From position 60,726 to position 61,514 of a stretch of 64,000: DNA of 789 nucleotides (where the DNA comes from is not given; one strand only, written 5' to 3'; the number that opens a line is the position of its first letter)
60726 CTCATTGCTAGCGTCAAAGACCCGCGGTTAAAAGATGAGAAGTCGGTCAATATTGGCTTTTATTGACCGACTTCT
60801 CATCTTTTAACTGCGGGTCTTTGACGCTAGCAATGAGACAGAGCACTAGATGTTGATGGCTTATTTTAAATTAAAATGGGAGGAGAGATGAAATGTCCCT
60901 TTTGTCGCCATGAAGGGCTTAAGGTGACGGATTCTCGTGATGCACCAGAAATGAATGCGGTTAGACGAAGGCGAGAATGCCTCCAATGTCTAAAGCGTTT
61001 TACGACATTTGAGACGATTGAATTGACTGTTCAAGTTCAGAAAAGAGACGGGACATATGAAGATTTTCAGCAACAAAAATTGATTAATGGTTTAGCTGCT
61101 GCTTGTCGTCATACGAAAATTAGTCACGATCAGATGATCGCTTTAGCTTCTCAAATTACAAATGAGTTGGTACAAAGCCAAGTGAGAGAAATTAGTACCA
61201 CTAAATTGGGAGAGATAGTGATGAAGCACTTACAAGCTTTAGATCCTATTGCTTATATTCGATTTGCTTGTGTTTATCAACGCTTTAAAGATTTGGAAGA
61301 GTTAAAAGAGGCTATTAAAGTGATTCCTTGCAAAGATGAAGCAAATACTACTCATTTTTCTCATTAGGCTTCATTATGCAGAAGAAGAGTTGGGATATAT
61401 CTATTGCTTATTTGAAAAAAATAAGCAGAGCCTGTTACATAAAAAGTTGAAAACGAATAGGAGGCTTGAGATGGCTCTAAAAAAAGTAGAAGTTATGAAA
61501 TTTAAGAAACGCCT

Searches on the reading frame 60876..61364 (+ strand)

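Call 64: search_protein_families(library=pfam, proteins=[window:60876-61364:+], max_evalue=0.0001)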
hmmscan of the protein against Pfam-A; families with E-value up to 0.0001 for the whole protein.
window:60876-61364:+ (163 aa): 2 families
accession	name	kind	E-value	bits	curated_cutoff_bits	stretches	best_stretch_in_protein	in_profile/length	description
PF03477.21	ATP-cone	-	1.6e-20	73.8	25.8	1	53-139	2-87/88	ATP cone domain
PF22811.2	Zn_ribbon_NrdR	-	3.3e-19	69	27.2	1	5-46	1-42/42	Transcriptional repressor NrdR-like, N-terminal domain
